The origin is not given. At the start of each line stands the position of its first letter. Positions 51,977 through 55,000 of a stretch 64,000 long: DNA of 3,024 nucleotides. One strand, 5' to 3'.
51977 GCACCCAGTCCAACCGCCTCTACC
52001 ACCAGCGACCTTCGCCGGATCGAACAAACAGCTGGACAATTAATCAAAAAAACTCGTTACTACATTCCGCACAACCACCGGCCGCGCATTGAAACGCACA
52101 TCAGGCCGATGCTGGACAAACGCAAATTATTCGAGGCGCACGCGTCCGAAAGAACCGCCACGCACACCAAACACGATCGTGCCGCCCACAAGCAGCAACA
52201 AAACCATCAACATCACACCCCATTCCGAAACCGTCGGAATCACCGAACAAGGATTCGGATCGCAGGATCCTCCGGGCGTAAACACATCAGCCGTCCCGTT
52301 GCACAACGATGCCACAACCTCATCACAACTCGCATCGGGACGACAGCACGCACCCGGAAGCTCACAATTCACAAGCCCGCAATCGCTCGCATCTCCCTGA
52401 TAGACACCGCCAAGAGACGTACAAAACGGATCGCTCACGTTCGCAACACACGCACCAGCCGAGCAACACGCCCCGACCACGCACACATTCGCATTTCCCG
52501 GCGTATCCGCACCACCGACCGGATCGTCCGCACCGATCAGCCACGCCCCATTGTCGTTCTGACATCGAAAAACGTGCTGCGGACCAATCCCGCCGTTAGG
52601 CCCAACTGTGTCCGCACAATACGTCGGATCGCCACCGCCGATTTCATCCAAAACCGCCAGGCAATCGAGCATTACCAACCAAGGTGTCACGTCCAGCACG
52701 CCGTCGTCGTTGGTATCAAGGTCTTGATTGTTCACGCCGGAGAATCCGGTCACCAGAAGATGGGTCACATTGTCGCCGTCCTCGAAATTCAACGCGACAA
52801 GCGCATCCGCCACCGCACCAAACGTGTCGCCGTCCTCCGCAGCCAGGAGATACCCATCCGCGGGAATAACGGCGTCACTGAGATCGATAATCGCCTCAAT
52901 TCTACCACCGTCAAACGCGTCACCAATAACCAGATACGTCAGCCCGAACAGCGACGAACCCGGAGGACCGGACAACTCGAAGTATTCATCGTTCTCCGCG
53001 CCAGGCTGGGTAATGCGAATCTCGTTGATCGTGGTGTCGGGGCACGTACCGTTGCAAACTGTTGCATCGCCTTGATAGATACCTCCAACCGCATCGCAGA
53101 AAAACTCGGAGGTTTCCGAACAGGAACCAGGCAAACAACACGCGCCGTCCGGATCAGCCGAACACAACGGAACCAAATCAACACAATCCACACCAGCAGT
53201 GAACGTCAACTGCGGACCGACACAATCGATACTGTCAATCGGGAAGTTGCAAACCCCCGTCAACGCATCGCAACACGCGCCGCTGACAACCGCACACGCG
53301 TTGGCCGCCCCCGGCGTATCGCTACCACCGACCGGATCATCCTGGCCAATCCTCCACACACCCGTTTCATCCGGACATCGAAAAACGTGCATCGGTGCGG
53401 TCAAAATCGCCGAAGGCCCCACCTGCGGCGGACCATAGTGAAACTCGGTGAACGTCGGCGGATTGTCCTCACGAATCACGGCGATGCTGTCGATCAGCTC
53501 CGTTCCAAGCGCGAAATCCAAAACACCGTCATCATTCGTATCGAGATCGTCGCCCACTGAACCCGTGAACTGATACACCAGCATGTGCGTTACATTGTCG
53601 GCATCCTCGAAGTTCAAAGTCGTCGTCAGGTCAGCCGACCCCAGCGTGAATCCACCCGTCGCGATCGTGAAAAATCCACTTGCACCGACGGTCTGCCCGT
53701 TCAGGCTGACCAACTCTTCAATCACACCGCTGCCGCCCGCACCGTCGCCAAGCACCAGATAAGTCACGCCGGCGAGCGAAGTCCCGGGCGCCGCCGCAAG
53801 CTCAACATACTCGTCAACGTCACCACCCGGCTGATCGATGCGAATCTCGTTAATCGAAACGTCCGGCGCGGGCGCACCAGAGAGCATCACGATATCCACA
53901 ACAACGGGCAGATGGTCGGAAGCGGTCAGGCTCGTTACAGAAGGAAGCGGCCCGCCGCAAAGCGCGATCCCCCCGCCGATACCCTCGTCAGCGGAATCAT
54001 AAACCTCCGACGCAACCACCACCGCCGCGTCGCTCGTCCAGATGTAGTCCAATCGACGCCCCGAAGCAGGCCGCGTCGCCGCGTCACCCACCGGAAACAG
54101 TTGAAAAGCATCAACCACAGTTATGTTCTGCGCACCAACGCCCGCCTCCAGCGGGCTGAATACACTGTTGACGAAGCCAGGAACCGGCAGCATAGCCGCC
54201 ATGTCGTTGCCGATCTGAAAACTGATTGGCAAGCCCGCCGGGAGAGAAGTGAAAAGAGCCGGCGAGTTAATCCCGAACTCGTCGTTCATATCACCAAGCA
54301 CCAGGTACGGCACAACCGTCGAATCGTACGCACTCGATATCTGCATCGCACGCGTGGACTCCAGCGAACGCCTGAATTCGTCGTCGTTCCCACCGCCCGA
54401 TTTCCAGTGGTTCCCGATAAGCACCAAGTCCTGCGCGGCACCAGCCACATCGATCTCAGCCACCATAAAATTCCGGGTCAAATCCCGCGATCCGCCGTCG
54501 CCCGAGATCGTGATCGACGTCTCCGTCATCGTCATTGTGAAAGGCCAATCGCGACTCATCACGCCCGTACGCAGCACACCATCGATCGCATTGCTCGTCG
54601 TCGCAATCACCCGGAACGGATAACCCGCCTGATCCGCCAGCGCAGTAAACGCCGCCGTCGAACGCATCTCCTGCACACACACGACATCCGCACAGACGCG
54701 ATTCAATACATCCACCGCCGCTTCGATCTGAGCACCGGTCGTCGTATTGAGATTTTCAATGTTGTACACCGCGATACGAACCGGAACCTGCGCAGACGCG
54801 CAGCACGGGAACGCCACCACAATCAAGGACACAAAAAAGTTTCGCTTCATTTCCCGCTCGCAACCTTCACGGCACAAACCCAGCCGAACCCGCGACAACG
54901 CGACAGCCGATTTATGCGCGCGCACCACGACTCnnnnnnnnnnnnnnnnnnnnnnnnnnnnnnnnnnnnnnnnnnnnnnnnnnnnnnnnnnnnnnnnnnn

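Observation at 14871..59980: Possible cohesin-dockerin style extracellular assembly linking nucleases and giant adhesin-like proteins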

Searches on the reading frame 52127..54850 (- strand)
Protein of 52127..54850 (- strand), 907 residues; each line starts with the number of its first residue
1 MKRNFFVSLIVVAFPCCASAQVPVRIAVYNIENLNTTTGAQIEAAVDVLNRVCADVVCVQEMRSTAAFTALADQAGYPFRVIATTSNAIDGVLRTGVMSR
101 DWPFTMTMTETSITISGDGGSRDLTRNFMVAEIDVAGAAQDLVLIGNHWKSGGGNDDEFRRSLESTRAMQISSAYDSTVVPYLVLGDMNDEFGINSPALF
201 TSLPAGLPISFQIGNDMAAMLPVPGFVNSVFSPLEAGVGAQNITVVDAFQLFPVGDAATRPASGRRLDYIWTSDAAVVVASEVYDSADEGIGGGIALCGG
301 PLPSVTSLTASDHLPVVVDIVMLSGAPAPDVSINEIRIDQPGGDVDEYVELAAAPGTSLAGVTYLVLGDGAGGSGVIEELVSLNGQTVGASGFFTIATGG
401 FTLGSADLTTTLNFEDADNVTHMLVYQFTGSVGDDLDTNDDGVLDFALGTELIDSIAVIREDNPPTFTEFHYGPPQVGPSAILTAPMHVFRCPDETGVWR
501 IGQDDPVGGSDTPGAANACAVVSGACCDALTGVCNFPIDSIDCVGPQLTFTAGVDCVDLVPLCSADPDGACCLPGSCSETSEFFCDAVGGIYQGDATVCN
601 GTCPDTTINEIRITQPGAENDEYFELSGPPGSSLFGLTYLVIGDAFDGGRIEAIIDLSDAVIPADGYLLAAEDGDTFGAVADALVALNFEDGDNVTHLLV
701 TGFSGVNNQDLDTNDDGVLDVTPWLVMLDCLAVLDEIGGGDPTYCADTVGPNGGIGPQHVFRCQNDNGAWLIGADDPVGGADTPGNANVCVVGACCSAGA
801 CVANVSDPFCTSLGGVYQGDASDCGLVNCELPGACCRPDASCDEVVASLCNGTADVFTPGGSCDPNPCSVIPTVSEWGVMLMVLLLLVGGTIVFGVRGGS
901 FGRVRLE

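Call 5: search_protein_families(library=pfam, proteins=[window:52127-54850:-], max_evalue=0.01)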
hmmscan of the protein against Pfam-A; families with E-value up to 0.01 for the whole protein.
window:52127-54850:- (907 aa): 2 families
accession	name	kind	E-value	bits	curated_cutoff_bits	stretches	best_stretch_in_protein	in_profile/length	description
PF03372.29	Exo_endo_phos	-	3.3e-08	34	24.5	1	29-313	3-225/225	Endonuclease/Exonuclease/phosphatase family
PF18203.6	IPTL-CTERM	-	0.0012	19.1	20.8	1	871-889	3-22/28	IPTL-CTERM motif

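Call 10: search_protein_families(library=ncbifam, proteins=[window:52127-54850:-], max_evalue=0.1)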
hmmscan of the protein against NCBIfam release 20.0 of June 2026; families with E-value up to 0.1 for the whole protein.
window:52127-54850:- (907 aa): 3 families
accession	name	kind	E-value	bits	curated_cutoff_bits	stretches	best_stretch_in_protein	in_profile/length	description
TIGR00633.1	xth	equivalog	0.00056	19.5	99.05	1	25-102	2-75/255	exodeoxyribonuclease III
TIGR04174.1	IPTL_CTERM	subfamily_domain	0.0009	19.5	20.5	1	871-890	1-20/27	IPTL-CTERM sorting domain-containing protein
NF033207.2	midcut_by_XrtH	subfamily_domain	0.0078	16.3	45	1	867-894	33-60/175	midcut-by-XrtH protein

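Call 60: search_solved_structures(query=window:52127-54850:-, max_evalue=0.1)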
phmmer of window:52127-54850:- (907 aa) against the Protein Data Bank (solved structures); distinct sequences matched with E-value up to 0.1: 0.

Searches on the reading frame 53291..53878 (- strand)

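Call 56: search_protein_families(library=pfam, proteins=[window:53291-53878:-], max_evalue=1)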
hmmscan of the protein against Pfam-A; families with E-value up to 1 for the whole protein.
seq(196 aa): 1 family
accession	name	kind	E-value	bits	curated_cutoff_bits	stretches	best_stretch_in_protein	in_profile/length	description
PF00932.25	LTD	-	0.053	14.3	34.3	1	3-86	4-74/109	Lamin Tail Domain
